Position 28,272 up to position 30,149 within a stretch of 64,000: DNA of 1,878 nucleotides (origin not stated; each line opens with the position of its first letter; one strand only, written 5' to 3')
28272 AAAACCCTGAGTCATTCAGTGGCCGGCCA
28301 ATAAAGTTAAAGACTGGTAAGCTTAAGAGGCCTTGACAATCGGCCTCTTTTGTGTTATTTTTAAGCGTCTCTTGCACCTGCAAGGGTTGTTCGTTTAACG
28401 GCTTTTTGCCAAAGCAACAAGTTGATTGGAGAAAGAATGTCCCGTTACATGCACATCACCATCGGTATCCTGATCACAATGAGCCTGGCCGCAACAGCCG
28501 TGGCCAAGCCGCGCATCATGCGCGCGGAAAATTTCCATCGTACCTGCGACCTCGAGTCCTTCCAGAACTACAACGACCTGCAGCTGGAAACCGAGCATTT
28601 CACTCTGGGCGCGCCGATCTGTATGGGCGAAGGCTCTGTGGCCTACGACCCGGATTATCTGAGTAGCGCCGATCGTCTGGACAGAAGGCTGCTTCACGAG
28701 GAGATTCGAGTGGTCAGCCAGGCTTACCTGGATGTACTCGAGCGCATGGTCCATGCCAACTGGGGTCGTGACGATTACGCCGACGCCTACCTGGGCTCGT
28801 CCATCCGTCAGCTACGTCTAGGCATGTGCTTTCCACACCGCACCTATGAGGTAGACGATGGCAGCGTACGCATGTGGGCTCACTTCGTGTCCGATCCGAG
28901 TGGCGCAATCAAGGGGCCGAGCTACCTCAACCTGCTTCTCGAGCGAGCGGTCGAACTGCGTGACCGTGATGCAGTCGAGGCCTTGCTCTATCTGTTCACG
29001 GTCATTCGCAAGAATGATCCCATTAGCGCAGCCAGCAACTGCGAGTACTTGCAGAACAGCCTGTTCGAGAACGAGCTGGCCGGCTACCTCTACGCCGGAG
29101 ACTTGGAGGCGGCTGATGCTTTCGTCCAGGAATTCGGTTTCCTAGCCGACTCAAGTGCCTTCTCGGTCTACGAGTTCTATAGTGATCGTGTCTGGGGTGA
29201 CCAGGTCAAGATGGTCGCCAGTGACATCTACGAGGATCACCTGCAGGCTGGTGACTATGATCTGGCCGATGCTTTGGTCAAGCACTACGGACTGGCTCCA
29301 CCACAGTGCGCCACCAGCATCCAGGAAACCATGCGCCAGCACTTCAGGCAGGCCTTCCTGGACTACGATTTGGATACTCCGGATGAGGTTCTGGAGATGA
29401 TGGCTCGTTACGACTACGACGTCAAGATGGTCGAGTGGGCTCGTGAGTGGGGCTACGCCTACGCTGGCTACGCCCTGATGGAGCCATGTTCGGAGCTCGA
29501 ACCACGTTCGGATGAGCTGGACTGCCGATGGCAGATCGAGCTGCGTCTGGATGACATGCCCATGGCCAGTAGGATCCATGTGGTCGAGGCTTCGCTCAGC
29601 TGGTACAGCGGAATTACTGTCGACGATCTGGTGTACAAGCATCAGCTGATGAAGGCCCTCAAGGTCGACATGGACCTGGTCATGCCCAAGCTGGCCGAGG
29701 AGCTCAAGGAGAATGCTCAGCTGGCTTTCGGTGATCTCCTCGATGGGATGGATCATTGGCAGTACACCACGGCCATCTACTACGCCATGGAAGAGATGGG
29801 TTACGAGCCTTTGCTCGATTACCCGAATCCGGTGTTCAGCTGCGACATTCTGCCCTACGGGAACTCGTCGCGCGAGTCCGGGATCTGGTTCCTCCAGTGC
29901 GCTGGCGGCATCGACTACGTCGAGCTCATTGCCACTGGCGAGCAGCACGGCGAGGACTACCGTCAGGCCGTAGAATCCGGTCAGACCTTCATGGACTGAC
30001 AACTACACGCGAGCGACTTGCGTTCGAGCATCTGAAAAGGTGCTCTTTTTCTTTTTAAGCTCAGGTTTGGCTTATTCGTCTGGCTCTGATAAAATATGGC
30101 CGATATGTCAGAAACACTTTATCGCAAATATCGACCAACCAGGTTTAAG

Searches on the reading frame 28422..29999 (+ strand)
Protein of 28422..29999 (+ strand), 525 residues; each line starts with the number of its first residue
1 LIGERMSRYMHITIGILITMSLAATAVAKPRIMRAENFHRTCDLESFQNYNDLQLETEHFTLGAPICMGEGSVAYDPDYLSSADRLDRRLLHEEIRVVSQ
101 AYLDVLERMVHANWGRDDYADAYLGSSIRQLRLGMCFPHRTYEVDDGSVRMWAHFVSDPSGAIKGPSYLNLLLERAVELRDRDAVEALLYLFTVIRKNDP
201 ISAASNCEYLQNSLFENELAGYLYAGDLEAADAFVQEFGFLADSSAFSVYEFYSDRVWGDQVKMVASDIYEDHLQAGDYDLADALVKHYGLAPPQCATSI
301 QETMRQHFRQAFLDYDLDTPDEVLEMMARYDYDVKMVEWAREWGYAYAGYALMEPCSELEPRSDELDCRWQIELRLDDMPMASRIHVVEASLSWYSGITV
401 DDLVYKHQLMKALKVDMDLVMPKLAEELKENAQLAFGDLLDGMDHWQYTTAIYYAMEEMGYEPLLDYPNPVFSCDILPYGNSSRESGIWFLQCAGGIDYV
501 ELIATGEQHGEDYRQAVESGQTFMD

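Call 64: search_protein_families(library=padloc, proteins=[window:28422-29999:+], max_evalue=1)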
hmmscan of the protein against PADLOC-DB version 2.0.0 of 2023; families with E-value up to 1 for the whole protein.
window:28422-29999:+ (525 aa): 1 family
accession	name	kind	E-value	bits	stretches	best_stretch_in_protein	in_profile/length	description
PDLC02567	DrmA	-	0.025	9.6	1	223-343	1390-1499/1750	DrmA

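Call 65: search_protein_families(library=ncbifam, proteins=[window:28422-29999:+], max_evalue=1)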
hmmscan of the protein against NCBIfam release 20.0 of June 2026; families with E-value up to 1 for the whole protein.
window:28422-29999:+ (525 aa): 0 families

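Call 76: search_protein_families(library=pfam, proteins=[window:28422-29999:+], max_evalue=0.01)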
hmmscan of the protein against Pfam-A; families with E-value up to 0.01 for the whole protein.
window:28422-29999:+ (525 aa): 0 families
